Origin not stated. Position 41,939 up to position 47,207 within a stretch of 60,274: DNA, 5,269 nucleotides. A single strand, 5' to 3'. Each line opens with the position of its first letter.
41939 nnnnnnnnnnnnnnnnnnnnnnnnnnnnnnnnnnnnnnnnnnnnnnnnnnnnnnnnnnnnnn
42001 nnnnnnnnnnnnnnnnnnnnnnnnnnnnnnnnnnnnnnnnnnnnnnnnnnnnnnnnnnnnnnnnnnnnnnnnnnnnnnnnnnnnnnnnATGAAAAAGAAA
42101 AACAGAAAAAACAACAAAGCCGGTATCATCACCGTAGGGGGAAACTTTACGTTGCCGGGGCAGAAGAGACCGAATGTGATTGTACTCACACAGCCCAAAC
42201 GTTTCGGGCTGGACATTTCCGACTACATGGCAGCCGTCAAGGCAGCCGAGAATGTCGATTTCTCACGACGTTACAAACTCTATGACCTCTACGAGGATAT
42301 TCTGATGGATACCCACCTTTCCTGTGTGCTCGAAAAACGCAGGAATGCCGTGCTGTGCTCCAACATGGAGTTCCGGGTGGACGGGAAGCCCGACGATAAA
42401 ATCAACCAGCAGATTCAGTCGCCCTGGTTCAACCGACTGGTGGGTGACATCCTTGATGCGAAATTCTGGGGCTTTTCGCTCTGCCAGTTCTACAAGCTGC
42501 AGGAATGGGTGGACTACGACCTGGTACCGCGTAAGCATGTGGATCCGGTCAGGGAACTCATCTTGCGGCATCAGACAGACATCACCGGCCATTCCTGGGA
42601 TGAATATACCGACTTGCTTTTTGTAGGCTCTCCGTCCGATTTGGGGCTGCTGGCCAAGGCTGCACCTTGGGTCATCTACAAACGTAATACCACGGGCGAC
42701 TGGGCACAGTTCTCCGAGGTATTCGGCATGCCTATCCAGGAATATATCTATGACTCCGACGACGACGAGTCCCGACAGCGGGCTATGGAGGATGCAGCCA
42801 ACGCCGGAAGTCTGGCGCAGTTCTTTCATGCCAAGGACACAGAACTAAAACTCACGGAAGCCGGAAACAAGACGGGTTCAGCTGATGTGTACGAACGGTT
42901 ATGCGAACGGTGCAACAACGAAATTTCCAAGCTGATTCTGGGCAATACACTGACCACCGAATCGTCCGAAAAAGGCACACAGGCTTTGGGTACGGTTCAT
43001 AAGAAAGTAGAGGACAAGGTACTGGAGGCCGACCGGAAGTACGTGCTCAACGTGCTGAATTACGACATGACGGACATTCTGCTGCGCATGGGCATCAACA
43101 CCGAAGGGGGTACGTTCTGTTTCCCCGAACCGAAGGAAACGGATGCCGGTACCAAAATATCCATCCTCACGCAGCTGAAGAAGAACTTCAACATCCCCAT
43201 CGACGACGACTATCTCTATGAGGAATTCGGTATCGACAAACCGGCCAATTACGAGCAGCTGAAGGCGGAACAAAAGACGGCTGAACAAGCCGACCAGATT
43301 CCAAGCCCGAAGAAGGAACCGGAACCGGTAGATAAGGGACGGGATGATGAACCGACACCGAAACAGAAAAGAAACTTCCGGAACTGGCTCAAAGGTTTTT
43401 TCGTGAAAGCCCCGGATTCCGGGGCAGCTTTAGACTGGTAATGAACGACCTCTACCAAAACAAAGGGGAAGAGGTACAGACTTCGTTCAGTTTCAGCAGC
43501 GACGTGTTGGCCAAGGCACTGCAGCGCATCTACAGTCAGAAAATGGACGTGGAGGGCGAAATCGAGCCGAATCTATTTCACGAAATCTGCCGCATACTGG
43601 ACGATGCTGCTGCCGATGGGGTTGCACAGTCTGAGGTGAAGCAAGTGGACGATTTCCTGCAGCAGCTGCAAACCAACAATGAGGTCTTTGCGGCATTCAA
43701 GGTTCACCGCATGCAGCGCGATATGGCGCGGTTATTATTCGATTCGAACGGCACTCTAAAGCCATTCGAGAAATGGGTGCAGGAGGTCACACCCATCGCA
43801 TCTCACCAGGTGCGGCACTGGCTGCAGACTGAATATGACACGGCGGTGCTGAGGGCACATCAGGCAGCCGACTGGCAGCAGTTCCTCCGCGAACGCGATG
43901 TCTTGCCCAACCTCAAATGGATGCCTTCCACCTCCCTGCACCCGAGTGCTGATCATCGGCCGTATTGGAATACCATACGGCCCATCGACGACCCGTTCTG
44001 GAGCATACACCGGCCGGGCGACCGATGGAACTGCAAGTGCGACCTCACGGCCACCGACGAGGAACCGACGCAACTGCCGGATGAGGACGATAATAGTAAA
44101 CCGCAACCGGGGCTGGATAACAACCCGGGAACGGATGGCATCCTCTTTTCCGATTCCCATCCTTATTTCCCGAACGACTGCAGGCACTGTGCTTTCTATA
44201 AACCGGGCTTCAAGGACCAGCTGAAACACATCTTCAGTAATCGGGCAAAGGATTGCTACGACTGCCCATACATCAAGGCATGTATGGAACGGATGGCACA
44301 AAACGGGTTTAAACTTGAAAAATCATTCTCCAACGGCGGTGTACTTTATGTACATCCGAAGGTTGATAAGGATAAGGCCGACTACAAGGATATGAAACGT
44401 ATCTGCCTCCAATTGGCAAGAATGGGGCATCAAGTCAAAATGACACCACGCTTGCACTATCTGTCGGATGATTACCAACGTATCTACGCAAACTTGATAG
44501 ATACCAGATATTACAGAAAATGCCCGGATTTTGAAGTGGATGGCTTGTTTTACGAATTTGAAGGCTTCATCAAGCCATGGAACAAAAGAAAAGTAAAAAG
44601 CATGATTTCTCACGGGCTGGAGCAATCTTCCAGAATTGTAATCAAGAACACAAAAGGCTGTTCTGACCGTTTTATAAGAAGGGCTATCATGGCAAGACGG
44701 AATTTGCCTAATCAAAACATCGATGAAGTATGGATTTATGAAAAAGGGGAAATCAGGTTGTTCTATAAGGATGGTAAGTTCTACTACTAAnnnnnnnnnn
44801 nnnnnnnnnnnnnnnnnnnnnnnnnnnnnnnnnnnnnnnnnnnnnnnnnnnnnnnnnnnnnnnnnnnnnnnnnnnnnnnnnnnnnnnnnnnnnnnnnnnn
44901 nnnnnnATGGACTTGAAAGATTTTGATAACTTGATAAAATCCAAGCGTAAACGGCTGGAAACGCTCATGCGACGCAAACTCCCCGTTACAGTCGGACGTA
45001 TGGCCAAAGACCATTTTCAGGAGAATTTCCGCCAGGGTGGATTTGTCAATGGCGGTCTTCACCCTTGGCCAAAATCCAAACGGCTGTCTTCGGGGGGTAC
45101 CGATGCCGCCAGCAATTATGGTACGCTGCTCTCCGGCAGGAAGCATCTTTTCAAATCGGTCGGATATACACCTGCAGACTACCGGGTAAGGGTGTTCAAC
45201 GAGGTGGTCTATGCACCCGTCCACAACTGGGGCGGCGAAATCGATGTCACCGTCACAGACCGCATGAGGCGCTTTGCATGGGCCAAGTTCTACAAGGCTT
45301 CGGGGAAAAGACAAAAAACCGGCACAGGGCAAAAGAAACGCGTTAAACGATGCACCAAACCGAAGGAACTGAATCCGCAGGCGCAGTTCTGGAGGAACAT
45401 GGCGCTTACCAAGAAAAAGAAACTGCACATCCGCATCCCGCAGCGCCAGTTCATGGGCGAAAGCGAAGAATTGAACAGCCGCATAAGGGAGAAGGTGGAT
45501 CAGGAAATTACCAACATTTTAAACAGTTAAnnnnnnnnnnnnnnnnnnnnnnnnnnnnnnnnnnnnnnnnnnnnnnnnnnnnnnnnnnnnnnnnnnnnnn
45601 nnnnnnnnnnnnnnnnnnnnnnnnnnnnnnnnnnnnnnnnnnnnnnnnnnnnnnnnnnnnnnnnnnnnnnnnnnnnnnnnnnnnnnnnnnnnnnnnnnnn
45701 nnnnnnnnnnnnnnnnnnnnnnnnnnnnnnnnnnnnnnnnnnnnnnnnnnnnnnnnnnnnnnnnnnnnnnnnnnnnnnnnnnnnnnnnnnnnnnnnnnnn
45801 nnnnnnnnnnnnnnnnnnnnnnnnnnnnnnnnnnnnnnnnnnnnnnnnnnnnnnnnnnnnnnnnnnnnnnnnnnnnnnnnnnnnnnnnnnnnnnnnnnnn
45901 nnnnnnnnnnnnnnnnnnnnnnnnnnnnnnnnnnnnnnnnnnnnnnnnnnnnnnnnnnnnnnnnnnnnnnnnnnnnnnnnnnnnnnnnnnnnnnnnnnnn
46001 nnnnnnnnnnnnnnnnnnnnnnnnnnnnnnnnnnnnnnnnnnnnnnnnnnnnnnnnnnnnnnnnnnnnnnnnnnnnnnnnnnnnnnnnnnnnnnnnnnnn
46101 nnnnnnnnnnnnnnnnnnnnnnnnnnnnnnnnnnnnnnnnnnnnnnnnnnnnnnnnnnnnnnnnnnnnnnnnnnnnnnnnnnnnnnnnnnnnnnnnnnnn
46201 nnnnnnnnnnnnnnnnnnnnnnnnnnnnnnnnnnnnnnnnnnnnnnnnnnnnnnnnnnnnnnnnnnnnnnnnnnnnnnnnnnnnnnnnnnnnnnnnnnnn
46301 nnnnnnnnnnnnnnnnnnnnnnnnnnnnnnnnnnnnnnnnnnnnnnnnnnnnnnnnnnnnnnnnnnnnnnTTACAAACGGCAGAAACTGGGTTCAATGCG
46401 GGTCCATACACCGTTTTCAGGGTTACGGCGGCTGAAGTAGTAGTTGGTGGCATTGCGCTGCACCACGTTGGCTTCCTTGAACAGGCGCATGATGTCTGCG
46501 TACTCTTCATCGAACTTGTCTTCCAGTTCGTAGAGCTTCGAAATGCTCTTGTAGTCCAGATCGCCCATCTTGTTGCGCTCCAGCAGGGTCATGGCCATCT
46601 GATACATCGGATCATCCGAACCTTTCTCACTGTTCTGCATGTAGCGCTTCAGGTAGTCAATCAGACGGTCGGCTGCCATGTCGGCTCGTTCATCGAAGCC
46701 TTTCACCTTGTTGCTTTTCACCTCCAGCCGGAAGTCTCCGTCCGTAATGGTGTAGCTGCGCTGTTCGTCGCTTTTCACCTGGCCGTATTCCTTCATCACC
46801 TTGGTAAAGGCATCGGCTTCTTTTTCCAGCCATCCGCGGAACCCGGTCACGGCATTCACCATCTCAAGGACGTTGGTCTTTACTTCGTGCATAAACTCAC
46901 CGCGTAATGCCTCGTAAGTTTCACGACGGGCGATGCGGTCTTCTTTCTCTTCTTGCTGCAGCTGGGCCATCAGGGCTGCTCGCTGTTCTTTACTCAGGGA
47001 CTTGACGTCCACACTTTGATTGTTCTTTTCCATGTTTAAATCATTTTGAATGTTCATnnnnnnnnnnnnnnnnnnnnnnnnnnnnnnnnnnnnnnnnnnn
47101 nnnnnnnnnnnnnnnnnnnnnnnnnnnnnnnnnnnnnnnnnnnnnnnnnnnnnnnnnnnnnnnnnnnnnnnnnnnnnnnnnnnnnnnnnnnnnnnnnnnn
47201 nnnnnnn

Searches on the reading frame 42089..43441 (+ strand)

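Call 30: search_protein_families(library=pfam, proteins=[window:42089-43441:+], max_evalue=0.001)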
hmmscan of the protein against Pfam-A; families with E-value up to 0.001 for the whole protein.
window:42089-43441:+ (450 aa): 1 family
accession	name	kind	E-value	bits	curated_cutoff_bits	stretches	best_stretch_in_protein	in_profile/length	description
PF06074.18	Portal_Mu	-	7.4e-81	272.5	23.9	1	65-382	1-336/336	Portal protein of Mu bacteriophage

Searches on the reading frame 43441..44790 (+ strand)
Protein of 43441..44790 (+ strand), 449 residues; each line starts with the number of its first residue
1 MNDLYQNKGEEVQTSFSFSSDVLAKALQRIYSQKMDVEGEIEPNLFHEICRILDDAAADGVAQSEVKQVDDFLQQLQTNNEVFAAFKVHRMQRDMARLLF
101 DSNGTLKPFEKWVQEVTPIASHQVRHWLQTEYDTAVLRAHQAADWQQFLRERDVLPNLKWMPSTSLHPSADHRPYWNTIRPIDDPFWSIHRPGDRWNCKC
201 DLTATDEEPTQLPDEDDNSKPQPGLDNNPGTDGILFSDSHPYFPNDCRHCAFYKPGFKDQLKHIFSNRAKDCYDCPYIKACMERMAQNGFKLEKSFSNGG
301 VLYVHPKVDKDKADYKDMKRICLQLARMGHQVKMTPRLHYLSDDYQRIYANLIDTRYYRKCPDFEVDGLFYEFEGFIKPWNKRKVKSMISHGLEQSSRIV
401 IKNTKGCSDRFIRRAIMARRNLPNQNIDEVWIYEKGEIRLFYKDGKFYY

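Call 30: search_protein_families(library=pfam, proteins=[window:43441-44790:+], max_evalue=0.001)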
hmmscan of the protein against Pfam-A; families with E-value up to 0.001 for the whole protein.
window:43441-44790:+ (449 aa): 1 family
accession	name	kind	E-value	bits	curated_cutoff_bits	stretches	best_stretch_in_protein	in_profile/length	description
PF04233.19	Phage_Mu_F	-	7.1e-09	36.8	29.6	1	110-202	18-111/112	Phage Mu protein F like protein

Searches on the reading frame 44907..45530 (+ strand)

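Call 30: search_protein_families(library=pfam, proteins=[window:44907-45530:+], max_evalue=0.001)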
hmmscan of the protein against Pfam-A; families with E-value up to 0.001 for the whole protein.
window:44907-45530:+ (207 aa): 1 family
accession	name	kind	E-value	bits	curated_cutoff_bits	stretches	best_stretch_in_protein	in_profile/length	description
PF05069.18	Phage_tail_S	-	2.5e-06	27.9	24.3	1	19-200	17-146/148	Phage virion morphogenesis family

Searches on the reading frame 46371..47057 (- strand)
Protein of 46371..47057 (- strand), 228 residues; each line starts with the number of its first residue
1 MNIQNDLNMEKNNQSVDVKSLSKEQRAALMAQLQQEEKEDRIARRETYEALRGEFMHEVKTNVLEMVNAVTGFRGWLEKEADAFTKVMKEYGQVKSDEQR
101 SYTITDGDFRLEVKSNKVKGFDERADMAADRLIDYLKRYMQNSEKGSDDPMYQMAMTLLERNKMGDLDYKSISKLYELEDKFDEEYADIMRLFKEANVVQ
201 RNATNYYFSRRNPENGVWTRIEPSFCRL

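Call 30: search_protein_families(library=pfam, proteins=[window:46371-47057:-], max_evalue=0.001)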
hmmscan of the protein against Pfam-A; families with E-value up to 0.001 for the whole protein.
window:46371-47057:- (228 aa): 1 family
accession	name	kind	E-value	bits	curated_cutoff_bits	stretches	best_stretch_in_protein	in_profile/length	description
PF11363.13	DUF3164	-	1.1e-07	32.1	23.7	1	48-221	18-188/194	Protein of unknown function (DUF3164)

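Call 88: search_protein_families(library=phrogs, proteins=[window:46371-47057:-], max_evalue=0.00001)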
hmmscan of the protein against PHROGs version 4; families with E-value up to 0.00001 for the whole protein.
window:46371-47057:- (228 aa): 1 family
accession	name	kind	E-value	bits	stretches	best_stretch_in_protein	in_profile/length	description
phrog_846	-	unknown function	5.2e-35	121.9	1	32-227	13-206/207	-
